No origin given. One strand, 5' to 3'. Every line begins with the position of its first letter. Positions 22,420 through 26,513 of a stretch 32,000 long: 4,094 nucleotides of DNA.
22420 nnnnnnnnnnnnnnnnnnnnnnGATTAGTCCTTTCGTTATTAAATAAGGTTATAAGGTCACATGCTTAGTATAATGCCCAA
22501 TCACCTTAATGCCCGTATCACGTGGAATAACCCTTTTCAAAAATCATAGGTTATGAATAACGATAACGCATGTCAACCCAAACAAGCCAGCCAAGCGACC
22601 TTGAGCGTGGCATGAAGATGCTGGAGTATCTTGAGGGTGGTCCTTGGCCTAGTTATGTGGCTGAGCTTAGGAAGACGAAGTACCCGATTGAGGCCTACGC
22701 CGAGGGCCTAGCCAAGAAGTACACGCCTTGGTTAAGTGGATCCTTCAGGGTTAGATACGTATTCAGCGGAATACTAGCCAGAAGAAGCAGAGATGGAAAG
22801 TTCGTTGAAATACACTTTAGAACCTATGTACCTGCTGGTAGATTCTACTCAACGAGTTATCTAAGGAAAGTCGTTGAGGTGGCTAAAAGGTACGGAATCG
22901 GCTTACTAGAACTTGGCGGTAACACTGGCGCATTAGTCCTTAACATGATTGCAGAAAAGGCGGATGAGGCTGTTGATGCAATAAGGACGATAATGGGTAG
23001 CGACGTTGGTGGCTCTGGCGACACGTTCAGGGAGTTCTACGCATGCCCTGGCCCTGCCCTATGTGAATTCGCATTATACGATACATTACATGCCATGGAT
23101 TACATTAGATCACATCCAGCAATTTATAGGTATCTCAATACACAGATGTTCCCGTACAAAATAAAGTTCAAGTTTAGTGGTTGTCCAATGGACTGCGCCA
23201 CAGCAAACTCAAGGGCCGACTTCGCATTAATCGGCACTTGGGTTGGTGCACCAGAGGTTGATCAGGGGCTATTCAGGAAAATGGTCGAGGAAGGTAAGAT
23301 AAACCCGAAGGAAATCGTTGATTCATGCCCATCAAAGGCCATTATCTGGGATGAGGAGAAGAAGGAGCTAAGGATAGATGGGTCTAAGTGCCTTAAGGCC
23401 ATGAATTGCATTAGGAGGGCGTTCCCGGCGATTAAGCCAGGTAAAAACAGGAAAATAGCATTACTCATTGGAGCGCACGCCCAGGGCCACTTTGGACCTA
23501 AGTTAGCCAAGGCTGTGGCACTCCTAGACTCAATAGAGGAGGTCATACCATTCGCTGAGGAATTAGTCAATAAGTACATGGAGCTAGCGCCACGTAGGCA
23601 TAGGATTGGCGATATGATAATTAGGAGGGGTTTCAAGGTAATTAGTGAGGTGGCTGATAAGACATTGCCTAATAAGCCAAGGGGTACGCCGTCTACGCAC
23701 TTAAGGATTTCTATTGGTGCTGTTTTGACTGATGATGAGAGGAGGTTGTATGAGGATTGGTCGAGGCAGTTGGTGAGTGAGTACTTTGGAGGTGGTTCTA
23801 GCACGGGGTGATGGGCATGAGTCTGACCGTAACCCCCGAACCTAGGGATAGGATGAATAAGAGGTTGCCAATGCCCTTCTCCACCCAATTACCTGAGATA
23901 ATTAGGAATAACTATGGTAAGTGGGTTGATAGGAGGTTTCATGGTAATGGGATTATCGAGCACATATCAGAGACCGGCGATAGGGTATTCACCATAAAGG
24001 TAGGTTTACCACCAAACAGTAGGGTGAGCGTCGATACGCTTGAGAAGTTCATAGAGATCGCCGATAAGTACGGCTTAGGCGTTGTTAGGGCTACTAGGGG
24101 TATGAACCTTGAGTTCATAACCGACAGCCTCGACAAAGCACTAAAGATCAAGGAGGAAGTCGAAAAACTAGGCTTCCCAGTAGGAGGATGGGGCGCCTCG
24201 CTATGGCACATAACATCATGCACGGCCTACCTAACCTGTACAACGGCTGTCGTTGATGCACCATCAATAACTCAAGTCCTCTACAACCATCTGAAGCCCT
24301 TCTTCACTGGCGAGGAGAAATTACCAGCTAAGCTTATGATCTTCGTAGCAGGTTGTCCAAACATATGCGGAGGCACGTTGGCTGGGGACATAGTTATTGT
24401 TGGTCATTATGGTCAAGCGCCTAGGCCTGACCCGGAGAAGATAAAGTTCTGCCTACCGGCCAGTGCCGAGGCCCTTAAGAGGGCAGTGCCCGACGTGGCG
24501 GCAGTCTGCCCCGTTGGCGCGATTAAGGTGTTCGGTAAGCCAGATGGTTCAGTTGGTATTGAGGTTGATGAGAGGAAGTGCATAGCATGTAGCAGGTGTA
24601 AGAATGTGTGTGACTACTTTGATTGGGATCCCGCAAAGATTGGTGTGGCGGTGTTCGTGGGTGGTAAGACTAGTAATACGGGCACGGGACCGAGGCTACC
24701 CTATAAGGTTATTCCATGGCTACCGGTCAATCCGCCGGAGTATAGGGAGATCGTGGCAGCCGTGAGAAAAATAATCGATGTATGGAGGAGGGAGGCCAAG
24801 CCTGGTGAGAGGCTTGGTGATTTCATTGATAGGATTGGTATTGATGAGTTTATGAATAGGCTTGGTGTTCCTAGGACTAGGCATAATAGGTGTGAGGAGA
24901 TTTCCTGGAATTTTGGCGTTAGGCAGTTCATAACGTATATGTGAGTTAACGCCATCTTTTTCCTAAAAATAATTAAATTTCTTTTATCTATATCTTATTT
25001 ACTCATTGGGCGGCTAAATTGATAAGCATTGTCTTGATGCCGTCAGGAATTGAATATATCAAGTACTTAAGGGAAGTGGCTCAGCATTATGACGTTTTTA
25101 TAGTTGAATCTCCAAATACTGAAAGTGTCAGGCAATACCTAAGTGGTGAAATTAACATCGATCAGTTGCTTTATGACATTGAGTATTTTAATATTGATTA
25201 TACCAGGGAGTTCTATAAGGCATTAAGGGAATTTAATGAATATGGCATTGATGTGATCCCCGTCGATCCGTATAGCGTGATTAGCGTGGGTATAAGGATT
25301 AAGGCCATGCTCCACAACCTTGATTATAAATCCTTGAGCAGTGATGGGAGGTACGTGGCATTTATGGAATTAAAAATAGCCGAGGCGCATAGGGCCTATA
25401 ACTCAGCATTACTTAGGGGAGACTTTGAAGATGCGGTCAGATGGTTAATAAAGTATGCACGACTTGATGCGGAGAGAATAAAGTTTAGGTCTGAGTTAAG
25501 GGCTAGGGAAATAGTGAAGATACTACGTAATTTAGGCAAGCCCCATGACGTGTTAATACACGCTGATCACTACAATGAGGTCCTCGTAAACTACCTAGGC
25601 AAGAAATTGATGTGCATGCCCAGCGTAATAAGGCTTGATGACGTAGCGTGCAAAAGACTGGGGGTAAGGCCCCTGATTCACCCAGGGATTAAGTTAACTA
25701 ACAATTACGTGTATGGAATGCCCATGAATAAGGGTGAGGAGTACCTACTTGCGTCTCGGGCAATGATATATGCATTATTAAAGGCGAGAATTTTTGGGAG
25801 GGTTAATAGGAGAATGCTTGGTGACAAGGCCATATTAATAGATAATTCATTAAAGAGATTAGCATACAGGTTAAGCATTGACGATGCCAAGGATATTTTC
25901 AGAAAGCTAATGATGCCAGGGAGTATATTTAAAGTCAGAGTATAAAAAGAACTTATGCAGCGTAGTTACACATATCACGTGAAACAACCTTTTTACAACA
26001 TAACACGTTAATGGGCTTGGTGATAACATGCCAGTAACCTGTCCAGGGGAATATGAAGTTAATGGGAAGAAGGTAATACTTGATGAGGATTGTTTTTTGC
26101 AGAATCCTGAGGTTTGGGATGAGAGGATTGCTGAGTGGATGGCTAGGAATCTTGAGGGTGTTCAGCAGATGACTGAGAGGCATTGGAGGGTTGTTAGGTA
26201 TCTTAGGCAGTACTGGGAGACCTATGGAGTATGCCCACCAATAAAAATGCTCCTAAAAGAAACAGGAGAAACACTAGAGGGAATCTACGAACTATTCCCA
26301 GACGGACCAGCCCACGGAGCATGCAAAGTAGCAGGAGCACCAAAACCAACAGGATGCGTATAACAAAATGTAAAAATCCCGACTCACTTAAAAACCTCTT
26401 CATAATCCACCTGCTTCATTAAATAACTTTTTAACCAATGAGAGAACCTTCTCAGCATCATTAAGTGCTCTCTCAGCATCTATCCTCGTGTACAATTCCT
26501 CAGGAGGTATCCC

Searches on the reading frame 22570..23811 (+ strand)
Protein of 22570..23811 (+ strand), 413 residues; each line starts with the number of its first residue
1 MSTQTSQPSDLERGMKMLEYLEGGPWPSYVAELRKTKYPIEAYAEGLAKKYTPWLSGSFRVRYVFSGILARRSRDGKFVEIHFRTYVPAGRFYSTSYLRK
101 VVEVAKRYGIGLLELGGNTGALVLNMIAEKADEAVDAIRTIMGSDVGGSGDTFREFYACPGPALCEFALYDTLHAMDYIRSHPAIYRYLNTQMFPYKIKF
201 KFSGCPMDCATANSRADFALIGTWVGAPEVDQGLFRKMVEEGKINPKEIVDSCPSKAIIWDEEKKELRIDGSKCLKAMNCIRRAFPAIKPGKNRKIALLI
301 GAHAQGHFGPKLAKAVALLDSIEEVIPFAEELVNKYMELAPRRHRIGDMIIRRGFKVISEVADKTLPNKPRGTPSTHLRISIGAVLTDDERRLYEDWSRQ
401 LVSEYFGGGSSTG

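Call 22: search_protein_families(library=pfam, proteins=[window:22570-23811:+], max_evalue=0.001)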
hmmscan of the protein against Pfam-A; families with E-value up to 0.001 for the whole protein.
window:22570-23811:+ (413 aa): 2 families
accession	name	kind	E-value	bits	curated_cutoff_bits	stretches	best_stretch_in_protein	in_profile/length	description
PF01077.27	NIR_SIR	-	1.8e-20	73.4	27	1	149-368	1-156/158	Nitrite and sulphite reductase 4Fe-4S domain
PF03460.22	NIR_SIR_ferr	-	1.4e-05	25.2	24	1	82-139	11-67/69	Nitrite/Sulfite reductase ferredoxin-like half domain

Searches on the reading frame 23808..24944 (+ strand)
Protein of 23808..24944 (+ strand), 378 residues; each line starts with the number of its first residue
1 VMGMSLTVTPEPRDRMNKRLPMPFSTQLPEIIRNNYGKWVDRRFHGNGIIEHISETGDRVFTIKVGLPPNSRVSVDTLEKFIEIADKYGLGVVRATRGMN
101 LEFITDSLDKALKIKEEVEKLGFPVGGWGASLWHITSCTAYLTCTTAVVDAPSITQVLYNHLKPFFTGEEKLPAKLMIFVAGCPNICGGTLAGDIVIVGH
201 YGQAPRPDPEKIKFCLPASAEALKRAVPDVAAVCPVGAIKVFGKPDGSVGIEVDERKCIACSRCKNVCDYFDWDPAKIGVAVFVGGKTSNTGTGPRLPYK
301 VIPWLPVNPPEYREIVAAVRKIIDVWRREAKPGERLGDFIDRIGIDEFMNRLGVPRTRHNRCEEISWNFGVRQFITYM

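Call 22: search_protein_families(library=pfam, proteins=[window:23808-24944:+], max_evalue=0.001)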
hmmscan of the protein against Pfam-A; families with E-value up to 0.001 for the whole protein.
window:23808-24944:+ (378 aa): 3 families
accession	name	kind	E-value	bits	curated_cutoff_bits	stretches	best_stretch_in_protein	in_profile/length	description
PF01077.27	NIR_SIR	-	5.3e-30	104.4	27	1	129-352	2-150/158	Nitrite and sulphite reductase 4Fe-4S domain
PF03460.22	NIR_SIR_ferr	-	1.6e-08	34.6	24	1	53-120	2-68/69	Nitrite/Sulfite reductase ferredoxin-like half domain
PF12838.12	Fer4_7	-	3.9e-05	24.5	27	1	232-269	10-49/52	4Fe-4S dicluster domain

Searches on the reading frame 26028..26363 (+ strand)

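Call 22: search_protein_families(library=pfam, proteins=[window:26028-26363:+], max_evalue=0.001)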
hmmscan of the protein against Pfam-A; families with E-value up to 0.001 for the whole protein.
window:26028-26363:+ (111 aa): 1 family
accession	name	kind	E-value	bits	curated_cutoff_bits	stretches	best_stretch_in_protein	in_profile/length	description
PF04358.19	DsrC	-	9.8e-33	113.2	24.9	1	10-111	1-107/107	DsrC like protein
